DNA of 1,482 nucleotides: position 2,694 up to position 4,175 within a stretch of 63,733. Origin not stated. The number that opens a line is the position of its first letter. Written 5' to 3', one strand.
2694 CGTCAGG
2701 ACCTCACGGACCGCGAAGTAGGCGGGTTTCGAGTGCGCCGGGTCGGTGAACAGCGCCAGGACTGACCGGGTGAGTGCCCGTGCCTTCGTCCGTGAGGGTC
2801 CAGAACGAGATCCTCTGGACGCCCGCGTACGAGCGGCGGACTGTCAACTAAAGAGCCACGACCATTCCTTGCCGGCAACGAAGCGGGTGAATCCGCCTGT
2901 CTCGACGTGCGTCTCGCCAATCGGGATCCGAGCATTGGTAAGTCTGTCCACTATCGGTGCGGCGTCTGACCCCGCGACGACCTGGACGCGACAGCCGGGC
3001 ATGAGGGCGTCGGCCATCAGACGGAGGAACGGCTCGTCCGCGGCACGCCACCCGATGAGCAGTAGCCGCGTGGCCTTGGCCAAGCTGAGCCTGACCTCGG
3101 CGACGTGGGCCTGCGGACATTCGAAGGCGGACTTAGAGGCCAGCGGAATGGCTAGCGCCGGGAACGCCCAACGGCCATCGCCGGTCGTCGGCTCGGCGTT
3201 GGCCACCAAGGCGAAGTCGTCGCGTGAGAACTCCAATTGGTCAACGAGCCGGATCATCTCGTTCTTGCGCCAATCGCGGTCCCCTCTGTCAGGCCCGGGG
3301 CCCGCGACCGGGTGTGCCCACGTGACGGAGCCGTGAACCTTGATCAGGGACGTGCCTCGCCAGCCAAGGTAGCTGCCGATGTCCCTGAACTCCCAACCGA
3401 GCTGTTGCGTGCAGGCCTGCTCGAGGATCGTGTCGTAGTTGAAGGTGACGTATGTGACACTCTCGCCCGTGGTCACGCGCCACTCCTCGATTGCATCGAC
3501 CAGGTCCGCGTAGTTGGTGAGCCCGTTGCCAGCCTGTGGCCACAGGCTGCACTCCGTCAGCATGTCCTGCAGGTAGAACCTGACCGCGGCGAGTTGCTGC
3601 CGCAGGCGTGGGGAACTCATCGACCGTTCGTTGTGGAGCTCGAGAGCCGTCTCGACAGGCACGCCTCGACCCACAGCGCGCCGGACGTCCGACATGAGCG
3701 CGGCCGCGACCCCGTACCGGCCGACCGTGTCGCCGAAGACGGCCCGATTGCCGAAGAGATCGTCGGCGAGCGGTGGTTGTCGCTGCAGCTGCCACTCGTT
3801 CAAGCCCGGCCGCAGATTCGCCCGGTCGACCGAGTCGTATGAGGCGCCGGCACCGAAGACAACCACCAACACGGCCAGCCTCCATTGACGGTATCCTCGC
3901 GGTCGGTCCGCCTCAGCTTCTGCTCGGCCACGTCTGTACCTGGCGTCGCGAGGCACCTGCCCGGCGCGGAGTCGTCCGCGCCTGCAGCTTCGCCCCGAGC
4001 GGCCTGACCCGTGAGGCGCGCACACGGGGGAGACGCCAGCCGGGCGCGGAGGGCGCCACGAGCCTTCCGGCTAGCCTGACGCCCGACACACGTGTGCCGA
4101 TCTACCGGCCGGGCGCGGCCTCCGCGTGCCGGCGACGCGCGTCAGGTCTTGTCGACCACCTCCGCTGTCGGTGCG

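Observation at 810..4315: Candidate undescribed defence block inside the integrated element: DUF2441-like / PD-(D/E)xK-RAMA / mini-ORF / SIR2 / YegP, all on the minus strand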

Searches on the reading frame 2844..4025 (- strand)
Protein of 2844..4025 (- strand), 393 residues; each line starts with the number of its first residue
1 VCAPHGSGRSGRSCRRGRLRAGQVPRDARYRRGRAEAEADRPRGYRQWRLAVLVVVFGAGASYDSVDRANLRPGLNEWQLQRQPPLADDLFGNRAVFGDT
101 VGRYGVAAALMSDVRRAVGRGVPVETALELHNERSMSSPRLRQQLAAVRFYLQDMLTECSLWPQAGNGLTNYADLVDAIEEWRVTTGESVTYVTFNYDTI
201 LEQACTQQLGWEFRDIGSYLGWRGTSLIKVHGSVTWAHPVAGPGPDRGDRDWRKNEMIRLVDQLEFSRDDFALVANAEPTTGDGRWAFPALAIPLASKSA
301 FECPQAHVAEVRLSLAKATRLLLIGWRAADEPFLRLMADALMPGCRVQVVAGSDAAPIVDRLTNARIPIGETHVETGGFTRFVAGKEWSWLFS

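Call 4: search_protein_families(library=pfam, proteins=[window:2844-4025:-], max_evalue=0.01)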
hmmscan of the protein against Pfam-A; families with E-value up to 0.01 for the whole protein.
window:2844-4025:- (393 aa): 1 family
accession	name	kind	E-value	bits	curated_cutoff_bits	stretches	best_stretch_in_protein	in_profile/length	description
PF13289.12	SIR2_2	-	0.00032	21.2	24.5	1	191-340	2-105/141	SIR2-like domain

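Call 5: search_protein_families(library=padloc, proteins=[window:2844-4025:-], max_evalue=0.01)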
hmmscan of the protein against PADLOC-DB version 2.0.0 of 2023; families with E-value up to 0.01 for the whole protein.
window:2844-4025:- (393 aa): 3 families
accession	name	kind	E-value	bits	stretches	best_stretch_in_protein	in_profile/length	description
PDLC02414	Aga_SIR2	-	0.0021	15.5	1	153-238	85-176/313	-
PDLC04081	SIR2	-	0.0021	15.3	0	168-207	116-155/345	-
PDLC04087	SIR2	-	0.0024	14.8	0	181-207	124-150/343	-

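Call 6: search_protein_families(library=ncbifam, proteins=[window:2844-4025:-], max_evalue=0.01)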
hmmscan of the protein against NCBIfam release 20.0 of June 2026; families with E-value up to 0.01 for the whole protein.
window:2844-4025:- (393 aa): 0 families

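Call 7: search_protein_families(library=phrogs, proteins=[window:2844-4025:-], max_evalue=0.01)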
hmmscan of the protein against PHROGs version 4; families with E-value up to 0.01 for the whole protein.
window:2844-4025:- (393 aa): 0 families

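Call 9: find_homologous_proteins(query=window:2844-3872:-, max_evalue=0.001)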
Query window:2844-3872:- (342 aa): 152 proteins with E <= 0.001 among 4745 candidates; the best 120 are listed.
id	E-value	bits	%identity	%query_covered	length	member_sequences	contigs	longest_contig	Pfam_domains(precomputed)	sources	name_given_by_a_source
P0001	4.3e-231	784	100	100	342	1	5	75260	-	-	-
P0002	8.8e-150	517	68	100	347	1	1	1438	PF13289.13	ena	-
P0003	3.5e-143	495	66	100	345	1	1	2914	PF13289.13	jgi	-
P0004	4.5e-57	212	37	98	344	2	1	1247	PF13289.13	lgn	-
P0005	1.3e-56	211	39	98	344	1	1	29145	PF13289.13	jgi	jgi:hypothetical protein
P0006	1.4e-56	210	40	98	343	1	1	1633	-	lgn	-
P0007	7.6e-56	208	38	98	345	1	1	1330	PF13289.13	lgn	-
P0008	1.8e-54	203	38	90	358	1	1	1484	PF13289.13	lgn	-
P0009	2.3e-54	203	38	100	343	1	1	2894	PF13289.13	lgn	-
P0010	4.2e-54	202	39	97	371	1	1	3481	-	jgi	jgi:hypothetical protein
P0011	1.0e-53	201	38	97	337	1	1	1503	PF13289.13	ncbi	-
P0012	1.0e-53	201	39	100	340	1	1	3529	PF13289.13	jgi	jgi:hypothetical protein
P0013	2.4e-53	200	38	100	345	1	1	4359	-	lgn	-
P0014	2.4e-53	200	40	97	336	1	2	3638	-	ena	-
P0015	2.5e-53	200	39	97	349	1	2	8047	PF13289.13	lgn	-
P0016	5.7e-52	195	39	98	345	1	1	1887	PF13289.13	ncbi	-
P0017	1.2e-51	194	38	100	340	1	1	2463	PF13289.13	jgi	jgi:hypothetical protein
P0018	1.6e-51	194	38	98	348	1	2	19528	PF13289.13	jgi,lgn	-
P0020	2.0e-51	193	39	98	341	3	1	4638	PF13289.13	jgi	-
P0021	2.5e-51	193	38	98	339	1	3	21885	PF13289.13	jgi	jgi:hypothetical protein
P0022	4.8e-51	192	37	98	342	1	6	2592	PF13289.13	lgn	-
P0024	1.4e-50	191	35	98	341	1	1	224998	PF13289.13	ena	-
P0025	3.1e-50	189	38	98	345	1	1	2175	PF13289.13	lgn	-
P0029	1.3e-49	187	37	98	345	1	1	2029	PF13289.13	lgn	-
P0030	1.7e-49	187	37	98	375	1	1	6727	PF13289.13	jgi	jgi:hypothetical protein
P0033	8.9e-49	185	36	98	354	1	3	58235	PF13289.13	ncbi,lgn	-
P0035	1.4e-48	184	35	100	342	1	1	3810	PF13289.13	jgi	jgi:hypothetical protein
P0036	2.3e-48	183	37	98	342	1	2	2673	PF13289.13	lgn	-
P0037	3.2e-48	183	36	97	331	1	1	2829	PF13289.13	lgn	-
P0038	3.2e-48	183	37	99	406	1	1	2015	PF13289.13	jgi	jgi:hypothetical protein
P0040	5.5e-48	182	37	100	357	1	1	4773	PF13289.13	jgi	jgi:hypothetical protein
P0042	3.2e-47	180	35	98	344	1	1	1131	PF13289.13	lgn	-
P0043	4.3e-47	179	40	89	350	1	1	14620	PF13289.13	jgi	jgi:hypothetical protein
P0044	5.4e-47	179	37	98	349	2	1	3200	PF13289.13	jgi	jgi:hypothetical protein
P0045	6.1e-47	179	35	98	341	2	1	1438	PF13289.13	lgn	-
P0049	1.2e-46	178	37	98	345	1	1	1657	PF13289.13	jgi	jgi:hypothetical protein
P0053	5.6e-46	175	38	98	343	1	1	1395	PF13289.13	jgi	jgi:hypothetical protein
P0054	6.9e-46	175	35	98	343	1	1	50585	PF13289.13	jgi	jgi:hypothetical protein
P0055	7.9e-46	175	36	98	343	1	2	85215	PF13289.13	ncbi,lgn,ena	-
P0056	1.0e-45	175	35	98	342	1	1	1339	PF13289.13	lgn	-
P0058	1.6e-45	174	35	98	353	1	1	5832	PF13289.13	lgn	-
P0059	1.8e-45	174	38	98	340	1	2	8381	PF13289.13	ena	-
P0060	2.4e-45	173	37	97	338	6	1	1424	PF13289.13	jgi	jgi:hypothetical protein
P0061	3.3e-45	173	35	100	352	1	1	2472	PF13289.13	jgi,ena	-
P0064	4.7e-45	172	35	99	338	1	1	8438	PF13289.13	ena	-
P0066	6.5e-45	172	33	98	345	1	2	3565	PF13289.13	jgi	jgi:hypothetical protein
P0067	7.1e-45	172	37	98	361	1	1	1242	PF13289.13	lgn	-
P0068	3.5e-44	170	35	98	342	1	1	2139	PF13289.13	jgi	jgi:hypothetical protein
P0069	3.5e-44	170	36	98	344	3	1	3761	PF13289.13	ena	-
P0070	5.7e-44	169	34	100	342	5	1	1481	PF13289.13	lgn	-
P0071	7.8e-44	168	35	100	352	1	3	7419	PF13289.13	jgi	jgi:hypothetical protein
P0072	9.2e-44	168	34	100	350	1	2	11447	PF13289.13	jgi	jgi:hypothetical protein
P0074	1.4e-43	168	38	98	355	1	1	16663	PF13289.13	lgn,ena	-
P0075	1.7e-43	167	35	98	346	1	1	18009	PF13289.13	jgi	jgi:hypothetical protein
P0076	2.3e-43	167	37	85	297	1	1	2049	PF13289.13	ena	-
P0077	3.6e-43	166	38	98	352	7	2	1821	PF13289.13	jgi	-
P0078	3.9e-43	166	36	98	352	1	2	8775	PF13289.13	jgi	jgi:hypothetical protein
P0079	4.0e-43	166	35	98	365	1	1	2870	PF13289.13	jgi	jgi:hypothetical protein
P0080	4.0e-43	166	35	98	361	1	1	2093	PF13289.13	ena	-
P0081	4.2e-43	166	35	98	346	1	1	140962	PF13289.13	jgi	-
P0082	5.0e-43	166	35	98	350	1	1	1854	PF13289.13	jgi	jgi:hypothetical protein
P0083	5.2e-43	166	35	98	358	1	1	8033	PF13289.13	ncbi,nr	ncbi:SIR2 family protein [Acidobacteria bacterium AH-259-G07]|nr:SIR2 family protein [Acidobacteria 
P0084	5.4e-43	166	34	85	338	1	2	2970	PF13289.13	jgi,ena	-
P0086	7.6e-43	165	34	98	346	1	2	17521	PF13289.13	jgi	jgi:hypothetical protein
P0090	3.5e-42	163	36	99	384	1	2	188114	PF13289.13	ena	-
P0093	5.6e-42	162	34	98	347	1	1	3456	PF13289.13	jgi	jgi:SIR2-like domain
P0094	5.7e-42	162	35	98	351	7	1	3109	PF13289.13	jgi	-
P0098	1.6e-41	161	34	98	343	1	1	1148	PF13289.13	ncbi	-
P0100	2.3e-41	160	33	98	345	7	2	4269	PF13289.13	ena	-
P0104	5.6e-41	159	36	98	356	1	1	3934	PF13289.13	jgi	jgi:SIR2-like domain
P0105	5.8e-41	159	35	89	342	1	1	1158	PF13289.13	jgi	jgi:hypothetical protein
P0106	1.2e-40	158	32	100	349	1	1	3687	PF13289.13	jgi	jgi:hypothetical protein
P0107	3.0e-40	157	33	99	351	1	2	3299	PF13289.13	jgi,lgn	jgi:hypothetical protein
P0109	3.7e-40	156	35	84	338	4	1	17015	PF13289.13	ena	-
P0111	6.6e-40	156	37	86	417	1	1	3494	PF13289.13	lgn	-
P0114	2.3e-39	154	35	100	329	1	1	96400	PF13289.13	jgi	jgi:SIR2-like protein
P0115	2.3e-39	154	37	97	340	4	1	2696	PF13289.13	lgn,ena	-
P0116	5.6e-39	152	33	100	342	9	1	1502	PF13289.13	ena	-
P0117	7.1e-39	152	33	98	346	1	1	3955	PF13289.13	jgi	jgi:hypothetical protein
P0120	3.6e-38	150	31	98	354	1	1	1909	PF13289.13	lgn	-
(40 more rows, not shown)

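Call 10: find_encoding_contigs(protein=P0001, flank=10000, max_places=6)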
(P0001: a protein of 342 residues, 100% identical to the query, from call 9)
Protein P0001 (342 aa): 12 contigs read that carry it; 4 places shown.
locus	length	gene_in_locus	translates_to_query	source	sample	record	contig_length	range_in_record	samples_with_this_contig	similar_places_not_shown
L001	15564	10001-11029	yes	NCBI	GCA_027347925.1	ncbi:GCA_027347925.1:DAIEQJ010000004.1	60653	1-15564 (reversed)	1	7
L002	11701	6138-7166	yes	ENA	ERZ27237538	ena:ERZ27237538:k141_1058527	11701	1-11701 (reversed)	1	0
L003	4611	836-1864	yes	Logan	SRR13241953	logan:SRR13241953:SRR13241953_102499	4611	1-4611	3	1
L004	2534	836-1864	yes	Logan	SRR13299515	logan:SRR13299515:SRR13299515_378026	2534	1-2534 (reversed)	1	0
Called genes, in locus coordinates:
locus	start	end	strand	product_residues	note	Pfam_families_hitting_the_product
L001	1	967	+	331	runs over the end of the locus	PF00528:BPD_transp_1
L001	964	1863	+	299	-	PF00528:BPD_transp_1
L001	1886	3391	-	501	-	PF00370:FGGY_N, PF02782:FGGY_C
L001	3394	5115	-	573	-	PF00890:FAD_binding_2 (faint), PF01266:DAO, PF16901:DAO_C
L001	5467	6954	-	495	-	PF00239:Resolvase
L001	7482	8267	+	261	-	-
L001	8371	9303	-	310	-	PF00589:Phage_integrase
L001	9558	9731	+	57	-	PF07411:DUF1508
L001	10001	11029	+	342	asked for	-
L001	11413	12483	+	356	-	PF04313:HSDR_N (faint), PF18755:RAMA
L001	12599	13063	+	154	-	PF10386:DUF2441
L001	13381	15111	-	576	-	PF01551:Peptidase_M23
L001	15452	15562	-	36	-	?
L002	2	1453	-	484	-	?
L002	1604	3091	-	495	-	PF00239:Resolvase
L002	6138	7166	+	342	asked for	-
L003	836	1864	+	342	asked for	-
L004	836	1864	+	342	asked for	-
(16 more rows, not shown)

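Call 11: find_encoding_contigs(protein=P0005, flank=6000, max_places=3)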
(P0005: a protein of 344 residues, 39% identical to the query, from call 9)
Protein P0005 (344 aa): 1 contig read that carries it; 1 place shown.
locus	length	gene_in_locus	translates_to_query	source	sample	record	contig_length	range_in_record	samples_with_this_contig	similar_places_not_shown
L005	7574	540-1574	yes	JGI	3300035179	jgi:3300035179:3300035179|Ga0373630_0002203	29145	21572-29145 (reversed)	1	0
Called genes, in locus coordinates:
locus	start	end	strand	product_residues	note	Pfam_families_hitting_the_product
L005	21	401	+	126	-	-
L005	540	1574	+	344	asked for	PF13289:SIR2_2 (faint)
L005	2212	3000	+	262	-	PF13289:SIR2_2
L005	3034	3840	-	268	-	-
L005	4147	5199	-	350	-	-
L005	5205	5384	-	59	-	-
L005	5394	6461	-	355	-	PF13289:SIR2_2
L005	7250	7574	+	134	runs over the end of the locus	-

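Call 13: find_related_loci(query=A1, collection=genome_contigs, flank=8000)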
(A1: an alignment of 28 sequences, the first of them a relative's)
Query A1 (342 aa) in genome_contigs; peptide patterns used: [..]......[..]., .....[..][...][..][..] (x = any residue, [..] = any of these).
530 stretches matched a pattern; 173 encode a relative of the query (tblastn E <= 1e-3); the best 80 are kept; 80 distinct loci.
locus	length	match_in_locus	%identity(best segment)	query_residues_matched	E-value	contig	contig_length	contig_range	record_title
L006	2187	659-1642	38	1-331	2e-61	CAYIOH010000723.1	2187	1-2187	MAG TPA_asm: uncultured Bifidobacteriaceae bacterium isolate ERP119705_co25_34 genome assembly, contig: NODE_111437_leng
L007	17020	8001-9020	39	1-336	2e-59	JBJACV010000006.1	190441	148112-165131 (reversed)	MAG: Nitrospira sp. isolate RAS-S14-bin2 k141_1129872_length_190441_cov_28.8720, whole genome shotgun sequence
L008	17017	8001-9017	36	1-335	3e-59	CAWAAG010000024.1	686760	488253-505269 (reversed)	MAG: uncultured Acidobacteriota bacterium isolate MFD01633.bin.1.33 genome assembly, contig: contig_6479, whole genome s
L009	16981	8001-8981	39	1-332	2e-57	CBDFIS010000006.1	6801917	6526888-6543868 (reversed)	MAG: Bryobacterales bacterium isolate bc932d13-f3e1-476a-a82d-8314761e2f96 genome assembly, contig: contig_6, whole geno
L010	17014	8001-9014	38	1-335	3e-57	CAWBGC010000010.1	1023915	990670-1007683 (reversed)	MAG: uncultured Acidobacteriota bacterium isolate MFD09222.bin.1.180 genome assembly, contig: contig_36800, whole genome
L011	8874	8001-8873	41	1-305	8e-56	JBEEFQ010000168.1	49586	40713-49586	MAG: Actinomycetota bacterium isolate BP_98 scaffold_1977346, whole genome shotgun sequence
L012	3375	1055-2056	39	1-336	3e-55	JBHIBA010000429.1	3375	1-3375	MAG: Nitrospinota bacterium isolate K_2_bin.39 NODE_20484_length_3375_cov_10.640361, whole genome shotgun sequence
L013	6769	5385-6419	35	1-342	5e-54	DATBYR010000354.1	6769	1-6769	MAG TPA_asm: Methylocella sp. isolate SMAG_U7598 k141_3070203, whole genome shotgun sequence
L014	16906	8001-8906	38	1-302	1e-53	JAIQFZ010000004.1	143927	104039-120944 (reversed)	MAG: Terriglobia bacterium isolate SRVP_41 SRVP18_hole-7m-from-trench_1_20cm_scaffold_158, whole genome shotgun sequence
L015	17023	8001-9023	36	1-336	5e-53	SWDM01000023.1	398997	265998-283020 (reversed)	MAG: Nitrospira sp. isolate RSF3 Nitrospira_sp_RSF3_23, whole genome shotgun sequence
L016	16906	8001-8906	39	1-305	9e-53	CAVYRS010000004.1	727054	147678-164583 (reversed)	MAG: uncultured Acidobacteriota bacterium isolate MFD06229.bin.2.32 genome assembly, contig: contig_6034, whole genome s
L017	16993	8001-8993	34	1-332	5e-52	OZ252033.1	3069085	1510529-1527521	MAG: Nitrospira sp. isolate 5c54be61-2b1f-4f42-be48-57ea94eb3cab genome assembly, chromosome: 1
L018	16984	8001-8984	36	1-319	1e-51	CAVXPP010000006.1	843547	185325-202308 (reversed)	MAG: uncultured Acidobacteriota bacterium isolate MFD05502.bin.1.167 genome assembly, contig: contig_5276, whole genome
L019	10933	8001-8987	36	1-336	7e-52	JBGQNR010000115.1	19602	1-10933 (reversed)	MAG: Acidobacteriota bacterium isolate OBJ2_061818_130_43 k141_396159_length_19602_cov_12.2714, whole genome shotgun seq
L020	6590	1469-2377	36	1-301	1e-51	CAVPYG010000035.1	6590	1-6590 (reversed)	MAG: uncultured Acidobacteriaceae bacterium isolate MFD01828.bin.2.9 genome assembly, contig: contig_43293, whole genome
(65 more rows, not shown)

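Call 18: find_encoding_contigs(protein=P0003, flank=5000, max_places=3)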
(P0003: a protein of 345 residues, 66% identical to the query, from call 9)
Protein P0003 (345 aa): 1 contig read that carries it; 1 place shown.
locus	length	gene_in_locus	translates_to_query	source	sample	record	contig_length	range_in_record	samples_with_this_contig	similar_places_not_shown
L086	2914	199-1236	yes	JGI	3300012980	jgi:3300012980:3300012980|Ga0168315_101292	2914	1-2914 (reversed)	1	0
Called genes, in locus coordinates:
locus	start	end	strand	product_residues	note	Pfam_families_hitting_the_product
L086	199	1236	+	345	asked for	PF13289:SIR2_2 (weak)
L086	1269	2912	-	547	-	?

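Call 38: search_solved_structures(query=A3, max_evalue=1, show_alignments=2)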
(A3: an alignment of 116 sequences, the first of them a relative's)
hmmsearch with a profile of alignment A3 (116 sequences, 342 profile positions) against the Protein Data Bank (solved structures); distinct sequences matched with E-value up to 1: 9.
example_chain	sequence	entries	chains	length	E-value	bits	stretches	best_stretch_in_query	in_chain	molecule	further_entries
8w9l_A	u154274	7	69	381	6.7e-06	28.6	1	57-189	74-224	SIR2-like domain-containing protein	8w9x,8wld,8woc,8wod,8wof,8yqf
8yhx_G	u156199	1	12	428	0.0046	19.3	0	169-194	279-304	SIR2 family protein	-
8j4u_A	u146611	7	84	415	0.015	17.5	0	170-207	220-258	SIR2-like domain-containing protein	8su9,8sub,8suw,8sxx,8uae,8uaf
6nrw_A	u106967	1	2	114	0.019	17.2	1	163-226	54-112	DPR1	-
8zsf_D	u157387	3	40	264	0.072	15.4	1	137-179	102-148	Sir2 family NAD-dependent protein deacetylase | KomC, SIR2 domain protein, NADase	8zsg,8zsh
6lhx_A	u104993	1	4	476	0.25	13.6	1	139-181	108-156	ThsA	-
8wc0_A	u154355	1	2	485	0.43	12.8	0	139-180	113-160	NAD(+) hydrolase ThsA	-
7uxt_B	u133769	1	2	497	0.79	11.9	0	138-181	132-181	USG protein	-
6ah6_A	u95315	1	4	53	0.84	11.8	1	36-79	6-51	Coronin-like protein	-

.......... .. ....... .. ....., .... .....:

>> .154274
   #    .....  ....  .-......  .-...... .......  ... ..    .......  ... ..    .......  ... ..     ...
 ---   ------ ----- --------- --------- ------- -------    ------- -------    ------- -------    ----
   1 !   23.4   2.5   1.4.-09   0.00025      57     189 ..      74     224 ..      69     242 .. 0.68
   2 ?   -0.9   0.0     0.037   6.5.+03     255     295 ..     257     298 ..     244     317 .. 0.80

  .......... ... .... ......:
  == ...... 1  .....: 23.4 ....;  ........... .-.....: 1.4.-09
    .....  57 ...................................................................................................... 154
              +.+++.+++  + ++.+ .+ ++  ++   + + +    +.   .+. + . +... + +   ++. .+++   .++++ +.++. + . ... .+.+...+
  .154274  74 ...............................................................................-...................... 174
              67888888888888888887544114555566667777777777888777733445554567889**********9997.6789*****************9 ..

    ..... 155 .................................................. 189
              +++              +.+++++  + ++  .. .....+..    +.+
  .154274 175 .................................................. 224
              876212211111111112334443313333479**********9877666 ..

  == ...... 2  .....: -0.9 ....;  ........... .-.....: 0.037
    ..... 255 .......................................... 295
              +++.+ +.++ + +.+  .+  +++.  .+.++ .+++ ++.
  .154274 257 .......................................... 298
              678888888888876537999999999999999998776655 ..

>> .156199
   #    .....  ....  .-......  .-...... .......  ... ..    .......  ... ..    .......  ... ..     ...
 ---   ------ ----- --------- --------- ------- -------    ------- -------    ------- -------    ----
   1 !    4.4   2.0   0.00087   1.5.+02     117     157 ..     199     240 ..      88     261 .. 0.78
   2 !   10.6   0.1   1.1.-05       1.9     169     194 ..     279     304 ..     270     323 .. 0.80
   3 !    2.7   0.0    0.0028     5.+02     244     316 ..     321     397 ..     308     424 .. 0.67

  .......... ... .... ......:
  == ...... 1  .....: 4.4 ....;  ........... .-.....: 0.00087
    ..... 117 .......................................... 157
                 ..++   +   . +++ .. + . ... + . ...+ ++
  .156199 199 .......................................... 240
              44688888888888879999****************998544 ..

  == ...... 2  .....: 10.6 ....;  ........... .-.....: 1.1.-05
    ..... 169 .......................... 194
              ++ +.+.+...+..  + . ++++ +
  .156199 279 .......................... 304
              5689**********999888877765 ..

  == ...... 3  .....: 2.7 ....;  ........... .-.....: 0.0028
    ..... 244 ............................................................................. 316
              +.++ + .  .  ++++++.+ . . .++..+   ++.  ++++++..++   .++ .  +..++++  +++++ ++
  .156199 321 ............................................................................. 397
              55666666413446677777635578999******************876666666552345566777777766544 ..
